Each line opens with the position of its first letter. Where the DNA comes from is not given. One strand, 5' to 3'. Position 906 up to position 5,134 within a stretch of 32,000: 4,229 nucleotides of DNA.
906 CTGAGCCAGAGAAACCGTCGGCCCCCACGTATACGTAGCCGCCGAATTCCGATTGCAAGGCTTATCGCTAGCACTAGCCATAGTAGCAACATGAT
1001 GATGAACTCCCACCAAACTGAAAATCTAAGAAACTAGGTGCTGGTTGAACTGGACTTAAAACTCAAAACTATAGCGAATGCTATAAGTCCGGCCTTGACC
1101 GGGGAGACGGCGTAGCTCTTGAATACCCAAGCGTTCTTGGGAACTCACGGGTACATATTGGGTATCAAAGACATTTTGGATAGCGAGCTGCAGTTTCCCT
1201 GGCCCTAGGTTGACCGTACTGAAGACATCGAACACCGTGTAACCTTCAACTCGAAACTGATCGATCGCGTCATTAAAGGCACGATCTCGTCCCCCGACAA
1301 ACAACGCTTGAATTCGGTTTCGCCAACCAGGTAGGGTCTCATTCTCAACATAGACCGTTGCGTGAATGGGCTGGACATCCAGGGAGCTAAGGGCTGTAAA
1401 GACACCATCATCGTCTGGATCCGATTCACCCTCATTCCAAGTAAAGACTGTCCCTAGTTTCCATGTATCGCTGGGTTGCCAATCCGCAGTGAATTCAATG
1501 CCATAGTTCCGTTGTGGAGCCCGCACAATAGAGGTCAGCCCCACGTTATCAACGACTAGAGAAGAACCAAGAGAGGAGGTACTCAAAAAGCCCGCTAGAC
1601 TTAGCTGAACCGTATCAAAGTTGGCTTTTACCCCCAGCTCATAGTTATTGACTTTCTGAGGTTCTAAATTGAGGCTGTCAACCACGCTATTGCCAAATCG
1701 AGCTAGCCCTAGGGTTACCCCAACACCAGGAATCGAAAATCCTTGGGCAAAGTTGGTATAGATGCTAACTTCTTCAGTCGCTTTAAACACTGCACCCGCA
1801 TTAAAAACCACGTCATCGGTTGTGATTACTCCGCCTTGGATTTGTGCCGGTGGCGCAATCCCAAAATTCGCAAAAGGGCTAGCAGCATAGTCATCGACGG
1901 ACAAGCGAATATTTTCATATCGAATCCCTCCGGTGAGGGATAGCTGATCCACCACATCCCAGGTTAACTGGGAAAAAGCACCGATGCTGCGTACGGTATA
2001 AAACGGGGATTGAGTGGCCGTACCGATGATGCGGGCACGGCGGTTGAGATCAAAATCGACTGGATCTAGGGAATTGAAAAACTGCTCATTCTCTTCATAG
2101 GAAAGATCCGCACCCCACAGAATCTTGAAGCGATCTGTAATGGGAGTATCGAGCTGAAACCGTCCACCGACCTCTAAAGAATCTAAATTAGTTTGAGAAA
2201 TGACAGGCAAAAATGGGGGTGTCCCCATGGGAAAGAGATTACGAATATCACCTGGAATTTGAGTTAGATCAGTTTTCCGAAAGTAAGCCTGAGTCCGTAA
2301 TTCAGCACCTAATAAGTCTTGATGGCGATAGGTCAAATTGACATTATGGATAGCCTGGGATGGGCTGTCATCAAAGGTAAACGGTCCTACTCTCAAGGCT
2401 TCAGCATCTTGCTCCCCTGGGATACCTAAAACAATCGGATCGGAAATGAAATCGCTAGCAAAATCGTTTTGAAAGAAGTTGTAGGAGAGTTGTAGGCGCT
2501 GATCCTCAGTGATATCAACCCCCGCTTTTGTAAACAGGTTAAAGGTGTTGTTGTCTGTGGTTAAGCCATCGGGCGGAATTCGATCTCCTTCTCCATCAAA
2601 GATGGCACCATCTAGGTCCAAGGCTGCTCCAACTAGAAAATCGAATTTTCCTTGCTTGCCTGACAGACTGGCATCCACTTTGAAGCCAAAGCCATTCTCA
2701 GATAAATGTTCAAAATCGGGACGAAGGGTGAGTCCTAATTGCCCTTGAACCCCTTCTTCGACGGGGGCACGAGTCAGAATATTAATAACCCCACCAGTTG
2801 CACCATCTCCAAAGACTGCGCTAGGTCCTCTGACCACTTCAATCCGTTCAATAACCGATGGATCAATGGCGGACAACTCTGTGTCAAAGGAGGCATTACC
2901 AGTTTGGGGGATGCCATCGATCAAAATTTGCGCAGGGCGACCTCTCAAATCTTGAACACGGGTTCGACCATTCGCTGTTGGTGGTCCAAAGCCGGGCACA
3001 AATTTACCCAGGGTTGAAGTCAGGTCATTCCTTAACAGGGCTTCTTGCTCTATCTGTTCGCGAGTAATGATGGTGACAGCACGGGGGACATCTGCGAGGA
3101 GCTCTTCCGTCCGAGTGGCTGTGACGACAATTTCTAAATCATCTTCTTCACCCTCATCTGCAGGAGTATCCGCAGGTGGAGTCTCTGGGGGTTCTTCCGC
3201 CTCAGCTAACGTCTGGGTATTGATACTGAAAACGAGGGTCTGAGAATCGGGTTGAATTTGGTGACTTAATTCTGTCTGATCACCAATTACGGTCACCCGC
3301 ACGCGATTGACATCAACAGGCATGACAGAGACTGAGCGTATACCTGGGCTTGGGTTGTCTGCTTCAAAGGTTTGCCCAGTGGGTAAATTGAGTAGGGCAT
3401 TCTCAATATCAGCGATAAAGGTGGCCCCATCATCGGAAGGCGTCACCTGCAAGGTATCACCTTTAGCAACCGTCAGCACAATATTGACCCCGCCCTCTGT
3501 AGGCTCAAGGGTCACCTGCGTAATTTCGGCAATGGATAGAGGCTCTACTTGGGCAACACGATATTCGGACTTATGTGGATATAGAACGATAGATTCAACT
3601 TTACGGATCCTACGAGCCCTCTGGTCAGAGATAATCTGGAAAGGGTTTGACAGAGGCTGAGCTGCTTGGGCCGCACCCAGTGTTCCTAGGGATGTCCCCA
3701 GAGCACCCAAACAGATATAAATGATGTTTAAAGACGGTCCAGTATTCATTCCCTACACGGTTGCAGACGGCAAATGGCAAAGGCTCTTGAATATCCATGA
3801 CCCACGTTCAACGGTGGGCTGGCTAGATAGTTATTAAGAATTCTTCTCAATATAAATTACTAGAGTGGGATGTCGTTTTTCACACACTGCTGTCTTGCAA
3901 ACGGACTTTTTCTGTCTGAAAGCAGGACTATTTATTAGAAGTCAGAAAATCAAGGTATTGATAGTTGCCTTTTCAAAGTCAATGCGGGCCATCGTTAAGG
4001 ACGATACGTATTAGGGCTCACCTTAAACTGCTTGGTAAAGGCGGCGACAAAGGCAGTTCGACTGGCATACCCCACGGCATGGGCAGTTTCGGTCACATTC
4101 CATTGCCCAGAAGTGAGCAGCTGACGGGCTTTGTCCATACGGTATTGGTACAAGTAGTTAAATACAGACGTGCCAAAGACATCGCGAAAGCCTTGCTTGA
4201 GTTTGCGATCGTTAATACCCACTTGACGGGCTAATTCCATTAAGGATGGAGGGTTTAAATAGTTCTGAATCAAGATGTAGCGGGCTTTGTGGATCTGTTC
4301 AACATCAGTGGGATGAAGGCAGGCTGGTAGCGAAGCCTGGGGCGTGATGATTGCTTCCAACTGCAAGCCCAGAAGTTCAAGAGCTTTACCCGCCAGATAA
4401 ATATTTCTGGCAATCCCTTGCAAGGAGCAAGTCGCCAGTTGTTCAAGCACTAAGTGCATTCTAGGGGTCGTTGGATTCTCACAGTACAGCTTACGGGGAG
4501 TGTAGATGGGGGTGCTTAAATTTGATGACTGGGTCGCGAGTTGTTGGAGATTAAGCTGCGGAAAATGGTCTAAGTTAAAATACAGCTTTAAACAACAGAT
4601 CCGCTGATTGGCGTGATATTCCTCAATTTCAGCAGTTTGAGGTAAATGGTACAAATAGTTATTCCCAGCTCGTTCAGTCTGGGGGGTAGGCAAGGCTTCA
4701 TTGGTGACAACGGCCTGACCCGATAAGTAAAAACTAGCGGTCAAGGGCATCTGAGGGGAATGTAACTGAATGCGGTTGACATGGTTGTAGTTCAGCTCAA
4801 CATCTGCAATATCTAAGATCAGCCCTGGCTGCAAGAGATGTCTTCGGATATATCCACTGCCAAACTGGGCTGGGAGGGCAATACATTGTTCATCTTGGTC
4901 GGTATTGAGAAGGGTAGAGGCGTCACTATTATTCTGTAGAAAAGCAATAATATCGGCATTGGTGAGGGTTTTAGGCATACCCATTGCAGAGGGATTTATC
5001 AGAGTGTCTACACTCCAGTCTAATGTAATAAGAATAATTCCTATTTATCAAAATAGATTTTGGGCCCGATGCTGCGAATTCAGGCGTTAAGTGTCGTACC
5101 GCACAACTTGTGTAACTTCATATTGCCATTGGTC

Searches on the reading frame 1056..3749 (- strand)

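Call 5: search_protein_families(library=pfam, proteins=[window:1056-3749:-], max_evalue=0.001)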
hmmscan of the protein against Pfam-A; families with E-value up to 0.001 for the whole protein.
window:1056-3749:- (897 aa): 4 families
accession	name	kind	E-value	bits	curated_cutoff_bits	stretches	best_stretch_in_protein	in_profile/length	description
PF00593.30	TonB_dep_Rec_b-barrel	-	7.9e-38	131.9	27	1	412-860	8-436/436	TonB dependent receptor-like, beta-barrel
PF07715.20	Plug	-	3.5e-17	63.3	23.9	1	219-321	3-107/107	TonB-dependent Receptor Plug Domain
PF11741.13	AMIN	-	1.7e-11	44.5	20.5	1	79-174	2-99/101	AMIN domain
PF14905.12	OMP_b-brl_3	-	3.2e-07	30.2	27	1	694-779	212-302/408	Outer membrane protein beta-barrel family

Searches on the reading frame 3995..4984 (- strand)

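Call 5: search_protein_families(library=pfam, proteins=[window:3995-4984:-], max_evalue=0.001)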
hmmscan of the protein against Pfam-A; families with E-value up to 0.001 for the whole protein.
window:3995-4984:- (329 aa): 2 families
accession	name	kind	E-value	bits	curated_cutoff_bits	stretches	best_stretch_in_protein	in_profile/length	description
PF12833.13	HTH_18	-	4.9e-22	78.5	33.6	1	251-328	1-78/80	Helix-turn-helix domain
PF00165.29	HTH_AraC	-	1.7e-05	25.2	26.6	1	292-328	6-41/42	Bacterial regulatory helix-turn-helix proteins, AraC family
